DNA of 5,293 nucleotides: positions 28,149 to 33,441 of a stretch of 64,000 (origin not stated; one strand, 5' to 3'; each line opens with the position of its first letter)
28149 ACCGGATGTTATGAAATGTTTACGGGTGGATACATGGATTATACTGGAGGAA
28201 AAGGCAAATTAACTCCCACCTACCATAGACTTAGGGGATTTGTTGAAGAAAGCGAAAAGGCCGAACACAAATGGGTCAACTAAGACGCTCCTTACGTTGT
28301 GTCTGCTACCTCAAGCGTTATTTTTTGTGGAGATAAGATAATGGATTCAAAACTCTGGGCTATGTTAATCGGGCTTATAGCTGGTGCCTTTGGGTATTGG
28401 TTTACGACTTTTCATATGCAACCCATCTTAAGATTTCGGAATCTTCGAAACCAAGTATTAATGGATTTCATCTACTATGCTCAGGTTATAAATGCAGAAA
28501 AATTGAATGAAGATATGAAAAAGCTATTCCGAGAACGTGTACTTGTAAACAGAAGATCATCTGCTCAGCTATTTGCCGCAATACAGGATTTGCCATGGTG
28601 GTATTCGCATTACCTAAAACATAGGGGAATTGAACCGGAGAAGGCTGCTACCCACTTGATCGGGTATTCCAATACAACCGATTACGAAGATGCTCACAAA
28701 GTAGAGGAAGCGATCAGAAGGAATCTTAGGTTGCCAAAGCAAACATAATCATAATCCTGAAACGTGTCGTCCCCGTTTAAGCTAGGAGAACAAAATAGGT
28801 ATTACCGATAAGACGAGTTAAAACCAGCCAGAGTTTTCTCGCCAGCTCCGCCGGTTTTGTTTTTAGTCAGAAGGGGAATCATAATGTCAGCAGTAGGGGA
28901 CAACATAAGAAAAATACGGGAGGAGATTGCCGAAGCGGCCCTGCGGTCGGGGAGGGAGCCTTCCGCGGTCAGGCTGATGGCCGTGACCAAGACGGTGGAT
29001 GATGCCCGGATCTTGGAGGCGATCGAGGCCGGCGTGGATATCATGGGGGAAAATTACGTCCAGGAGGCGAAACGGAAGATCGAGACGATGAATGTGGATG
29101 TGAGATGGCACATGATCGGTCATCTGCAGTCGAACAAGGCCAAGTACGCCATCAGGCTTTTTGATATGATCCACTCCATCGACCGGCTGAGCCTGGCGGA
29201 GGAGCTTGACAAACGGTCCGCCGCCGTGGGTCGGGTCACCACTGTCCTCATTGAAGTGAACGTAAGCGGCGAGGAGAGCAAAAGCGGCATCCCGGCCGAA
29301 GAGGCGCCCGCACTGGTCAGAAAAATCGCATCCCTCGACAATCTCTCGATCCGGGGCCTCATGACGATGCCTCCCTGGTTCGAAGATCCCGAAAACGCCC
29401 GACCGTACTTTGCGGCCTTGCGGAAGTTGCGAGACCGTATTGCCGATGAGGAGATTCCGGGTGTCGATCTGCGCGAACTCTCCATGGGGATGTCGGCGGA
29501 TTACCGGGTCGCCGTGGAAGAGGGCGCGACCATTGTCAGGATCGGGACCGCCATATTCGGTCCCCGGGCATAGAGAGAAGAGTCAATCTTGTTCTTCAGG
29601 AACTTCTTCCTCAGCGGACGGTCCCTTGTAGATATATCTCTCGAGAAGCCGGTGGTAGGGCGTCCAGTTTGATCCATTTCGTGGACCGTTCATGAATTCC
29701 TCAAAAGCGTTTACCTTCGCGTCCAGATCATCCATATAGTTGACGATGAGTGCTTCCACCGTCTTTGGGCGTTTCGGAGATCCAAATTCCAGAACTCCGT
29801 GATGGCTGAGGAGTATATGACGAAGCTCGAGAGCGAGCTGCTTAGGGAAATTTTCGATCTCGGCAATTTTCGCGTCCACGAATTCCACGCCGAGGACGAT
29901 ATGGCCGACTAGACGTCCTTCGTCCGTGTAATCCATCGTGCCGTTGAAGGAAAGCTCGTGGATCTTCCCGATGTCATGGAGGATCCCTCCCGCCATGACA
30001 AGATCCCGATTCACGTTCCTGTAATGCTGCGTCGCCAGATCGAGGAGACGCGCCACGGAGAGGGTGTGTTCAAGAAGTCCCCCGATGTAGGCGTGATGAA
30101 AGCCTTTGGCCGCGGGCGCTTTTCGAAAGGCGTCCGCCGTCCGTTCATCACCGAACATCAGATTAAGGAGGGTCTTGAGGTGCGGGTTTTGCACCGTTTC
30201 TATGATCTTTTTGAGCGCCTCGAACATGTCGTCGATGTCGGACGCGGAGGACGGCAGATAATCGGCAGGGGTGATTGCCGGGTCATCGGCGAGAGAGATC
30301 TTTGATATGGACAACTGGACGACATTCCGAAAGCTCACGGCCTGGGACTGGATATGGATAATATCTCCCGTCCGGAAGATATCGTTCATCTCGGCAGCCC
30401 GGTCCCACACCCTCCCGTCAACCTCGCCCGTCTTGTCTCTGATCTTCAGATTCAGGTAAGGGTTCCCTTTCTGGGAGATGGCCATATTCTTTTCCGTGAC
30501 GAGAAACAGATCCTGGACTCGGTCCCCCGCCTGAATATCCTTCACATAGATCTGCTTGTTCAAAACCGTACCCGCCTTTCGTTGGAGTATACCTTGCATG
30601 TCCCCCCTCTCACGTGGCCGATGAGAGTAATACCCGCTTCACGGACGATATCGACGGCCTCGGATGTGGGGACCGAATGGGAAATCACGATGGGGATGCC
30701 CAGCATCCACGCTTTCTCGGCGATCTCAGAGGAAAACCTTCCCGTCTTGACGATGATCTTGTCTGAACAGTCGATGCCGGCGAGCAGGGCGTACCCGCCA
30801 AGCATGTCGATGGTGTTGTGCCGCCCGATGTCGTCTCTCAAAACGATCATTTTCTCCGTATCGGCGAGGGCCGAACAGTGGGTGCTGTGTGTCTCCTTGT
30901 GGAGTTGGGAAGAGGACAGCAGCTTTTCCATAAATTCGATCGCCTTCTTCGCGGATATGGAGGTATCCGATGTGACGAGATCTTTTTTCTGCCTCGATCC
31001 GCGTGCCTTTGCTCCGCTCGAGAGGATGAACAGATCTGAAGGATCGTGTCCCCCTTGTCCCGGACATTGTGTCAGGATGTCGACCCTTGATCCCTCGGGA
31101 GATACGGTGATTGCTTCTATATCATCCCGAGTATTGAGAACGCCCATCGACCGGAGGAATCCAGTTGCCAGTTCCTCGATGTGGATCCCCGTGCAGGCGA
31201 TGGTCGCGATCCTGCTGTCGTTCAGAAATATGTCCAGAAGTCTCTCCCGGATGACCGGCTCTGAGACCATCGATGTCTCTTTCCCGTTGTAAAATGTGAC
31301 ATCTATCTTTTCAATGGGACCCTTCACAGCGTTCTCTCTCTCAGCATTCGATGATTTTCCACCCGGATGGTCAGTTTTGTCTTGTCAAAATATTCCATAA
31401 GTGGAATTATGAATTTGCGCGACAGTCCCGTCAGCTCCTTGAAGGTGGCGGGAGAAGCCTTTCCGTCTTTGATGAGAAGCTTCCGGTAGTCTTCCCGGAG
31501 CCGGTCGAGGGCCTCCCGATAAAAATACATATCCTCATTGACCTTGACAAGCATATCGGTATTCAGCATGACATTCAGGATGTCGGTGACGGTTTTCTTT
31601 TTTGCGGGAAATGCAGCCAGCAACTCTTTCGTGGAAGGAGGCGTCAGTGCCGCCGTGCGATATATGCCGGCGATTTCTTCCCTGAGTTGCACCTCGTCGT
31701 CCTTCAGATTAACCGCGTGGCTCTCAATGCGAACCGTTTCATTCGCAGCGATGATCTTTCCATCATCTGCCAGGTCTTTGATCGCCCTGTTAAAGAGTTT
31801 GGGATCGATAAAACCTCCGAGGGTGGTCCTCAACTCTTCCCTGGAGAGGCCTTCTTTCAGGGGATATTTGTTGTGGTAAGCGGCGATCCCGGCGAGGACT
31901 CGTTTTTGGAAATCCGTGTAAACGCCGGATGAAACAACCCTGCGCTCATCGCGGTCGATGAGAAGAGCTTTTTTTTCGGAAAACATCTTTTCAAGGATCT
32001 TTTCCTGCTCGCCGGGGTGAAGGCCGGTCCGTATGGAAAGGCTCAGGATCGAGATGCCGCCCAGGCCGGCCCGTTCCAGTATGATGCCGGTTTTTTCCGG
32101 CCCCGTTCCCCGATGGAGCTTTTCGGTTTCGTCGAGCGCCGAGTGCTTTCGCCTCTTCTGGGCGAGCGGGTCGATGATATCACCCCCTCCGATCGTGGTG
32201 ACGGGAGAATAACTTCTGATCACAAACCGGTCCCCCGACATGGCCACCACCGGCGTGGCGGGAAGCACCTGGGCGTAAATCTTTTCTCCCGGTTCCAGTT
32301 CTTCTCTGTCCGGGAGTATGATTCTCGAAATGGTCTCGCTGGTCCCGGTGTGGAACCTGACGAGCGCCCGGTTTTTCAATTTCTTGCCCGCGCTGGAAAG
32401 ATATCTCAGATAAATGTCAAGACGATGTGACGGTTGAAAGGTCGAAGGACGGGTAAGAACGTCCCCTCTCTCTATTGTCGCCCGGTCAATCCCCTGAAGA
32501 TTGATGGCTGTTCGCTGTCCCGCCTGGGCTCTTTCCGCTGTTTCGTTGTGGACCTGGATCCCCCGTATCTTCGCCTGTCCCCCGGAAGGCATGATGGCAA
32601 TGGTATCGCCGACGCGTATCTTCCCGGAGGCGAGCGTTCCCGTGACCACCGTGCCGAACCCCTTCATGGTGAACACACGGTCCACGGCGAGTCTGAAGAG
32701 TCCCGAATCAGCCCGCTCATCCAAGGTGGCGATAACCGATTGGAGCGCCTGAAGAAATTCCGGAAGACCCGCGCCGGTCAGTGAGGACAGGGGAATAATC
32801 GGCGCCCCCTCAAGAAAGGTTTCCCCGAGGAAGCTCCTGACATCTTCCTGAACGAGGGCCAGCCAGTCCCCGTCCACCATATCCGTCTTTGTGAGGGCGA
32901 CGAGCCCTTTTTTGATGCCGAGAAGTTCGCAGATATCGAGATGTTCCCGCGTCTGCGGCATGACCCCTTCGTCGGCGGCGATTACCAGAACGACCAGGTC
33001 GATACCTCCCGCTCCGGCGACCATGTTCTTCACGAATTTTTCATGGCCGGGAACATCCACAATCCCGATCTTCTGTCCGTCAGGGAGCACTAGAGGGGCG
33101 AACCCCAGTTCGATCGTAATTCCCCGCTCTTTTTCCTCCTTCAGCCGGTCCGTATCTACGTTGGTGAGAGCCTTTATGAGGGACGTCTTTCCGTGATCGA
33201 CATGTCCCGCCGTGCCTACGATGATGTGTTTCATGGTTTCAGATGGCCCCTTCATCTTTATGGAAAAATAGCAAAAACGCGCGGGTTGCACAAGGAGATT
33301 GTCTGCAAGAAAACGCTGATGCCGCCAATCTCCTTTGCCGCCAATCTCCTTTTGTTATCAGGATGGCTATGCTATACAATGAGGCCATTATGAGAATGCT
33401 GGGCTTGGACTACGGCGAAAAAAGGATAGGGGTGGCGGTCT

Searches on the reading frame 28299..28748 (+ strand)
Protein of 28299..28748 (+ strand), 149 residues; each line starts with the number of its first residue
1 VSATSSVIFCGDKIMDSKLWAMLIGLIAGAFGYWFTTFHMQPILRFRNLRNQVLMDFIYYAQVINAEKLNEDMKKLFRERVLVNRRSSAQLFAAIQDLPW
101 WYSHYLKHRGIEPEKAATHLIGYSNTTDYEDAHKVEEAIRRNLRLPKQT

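Call 7: search_protein_families(library=pfam, proteins=[window:28341-28748:+], max_evalue=0.01)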
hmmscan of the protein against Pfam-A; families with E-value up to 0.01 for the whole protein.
window:28341-28748:+ (135 aa): 0 families

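Call 21: search_protein_families(library=pfam, proteins=[window:28299-28748:+], max_evalue=0.05)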
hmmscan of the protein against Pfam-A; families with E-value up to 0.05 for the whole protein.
window:28299-28748:+ (149 aa): 1 family
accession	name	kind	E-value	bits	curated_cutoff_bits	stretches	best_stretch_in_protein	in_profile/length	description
PF08275.17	DNAG_N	-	0.032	14.8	26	0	104-128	16-40/128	DNA primase catalytic core, N-terminal domain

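Call 22: search_protein_families(library=padloc, proteins=[window:28299-28748:+], max_evalue=0.05)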
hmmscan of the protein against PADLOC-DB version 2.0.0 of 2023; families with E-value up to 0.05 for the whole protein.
window:28299-28748:+ (149 aa): 1 family
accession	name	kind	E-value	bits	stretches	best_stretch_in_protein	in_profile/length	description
PDLC02356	BstA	-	0.016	12.4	1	44-93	121-168/292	BstA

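Call 69: search_protein_families(library=ncbifam, proteins=[window:28341-28748:+], max_evalue=0.01)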
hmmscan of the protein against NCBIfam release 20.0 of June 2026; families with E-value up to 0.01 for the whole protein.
window:28341-28748:+ (135 aa): 0 families

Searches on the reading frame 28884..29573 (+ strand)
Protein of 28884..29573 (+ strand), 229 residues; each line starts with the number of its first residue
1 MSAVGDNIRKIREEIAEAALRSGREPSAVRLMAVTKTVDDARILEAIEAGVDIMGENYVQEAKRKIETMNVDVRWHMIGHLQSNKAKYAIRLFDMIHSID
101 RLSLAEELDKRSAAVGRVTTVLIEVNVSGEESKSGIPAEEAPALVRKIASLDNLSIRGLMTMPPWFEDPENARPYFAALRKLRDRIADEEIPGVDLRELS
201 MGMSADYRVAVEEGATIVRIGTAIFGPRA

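Call 7: search_protein_families(library=pfam, proteins=[window:28884-29573:+], max_evalue=0.01)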
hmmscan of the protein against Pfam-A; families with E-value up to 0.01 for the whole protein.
window:28884-29573:+ (229 aa): 1 family
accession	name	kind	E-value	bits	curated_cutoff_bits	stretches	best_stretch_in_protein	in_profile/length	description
PF01168.26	Ala_racemase_N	-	3.7e-25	89.4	24.1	1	20-227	15-218/220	Alanine racemase, N-terminal domain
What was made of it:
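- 28884..29573 (+): yggS (PLP-binding, Ala_racemase_N fold), the right-hand core gene of the hotspot. Pfam E=3.7e-25 (call 7).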

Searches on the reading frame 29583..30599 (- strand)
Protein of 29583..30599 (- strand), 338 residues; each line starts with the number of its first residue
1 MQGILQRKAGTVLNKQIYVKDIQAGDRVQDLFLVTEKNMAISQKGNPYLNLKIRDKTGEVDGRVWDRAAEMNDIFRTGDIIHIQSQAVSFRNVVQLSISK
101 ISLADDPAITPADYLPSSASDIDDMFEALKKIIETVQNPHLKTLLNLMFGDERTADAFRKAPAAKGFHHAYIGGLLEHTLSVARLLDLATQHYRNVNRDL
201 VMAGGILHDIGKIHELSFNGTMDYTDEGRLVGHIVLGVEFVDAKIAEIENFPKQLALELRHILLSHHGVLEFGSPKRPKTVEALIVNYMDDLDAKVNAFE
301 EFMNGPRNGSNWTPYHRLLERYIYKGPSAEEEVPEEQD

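Call 53: search_protein_families(library=pfam, proteins=[window:29583-30599:-], max_evalue=0.0001)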
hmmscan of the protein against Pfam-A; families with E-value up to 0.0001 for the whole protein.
window:29583-30599:- (338 aa): 2 families
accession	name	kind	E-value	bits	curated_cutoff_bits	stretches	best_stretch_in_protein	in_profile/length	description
PF01966.28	HD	-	5.9e-15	56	22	1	176-294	2-115/116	HD domain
PF01336.31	tRNA_anti-codon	-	2.3e-06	27.9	27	1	38-103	11-74/75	OB-fold nucleic acid binding domain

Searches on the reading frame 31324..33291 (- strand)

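Call 53: search_protein_families(library=pfam, proteins=[window:31324-33291:-], max_evalue=0.0001)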
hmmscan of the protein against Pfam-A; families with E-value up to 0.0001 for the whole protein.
window:31324-33291:- (655 aa): 6 families
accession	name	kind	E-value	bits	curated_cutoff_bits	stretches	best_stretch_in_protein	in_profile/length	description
PF00009.33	GTP_EFTU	-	3.8e-38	131.4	26.5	1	21-187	2-186/188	Elongation factor Tu GTP binding domain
PF09107.17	SelB-wing_3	-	1.3e-16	60.3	23.2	1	605-650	2-47/47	Elongation factor SelB, winged helix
PF09106.17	SelB-wing_2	-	3.8e-14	53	22.3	1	468-521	3-56/57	Elongation factor SelB, winged helix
PF03144.31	GTP_EFTU_D2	-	2.1e-13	50.9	30.3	1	213-280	1-73/73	Elongation factor Tu domain 2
PF25461.1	Beta-barrel_SelB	-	7.5e-10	39.4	27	1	300-378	9-79/80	Selenocysteine-specific elongation factor, beta-barrel domain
PF01926.29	MMR_HSR1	-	2.5e-07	31.3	21.9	1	25-122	2-101/113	50S ribosome-binding GTPase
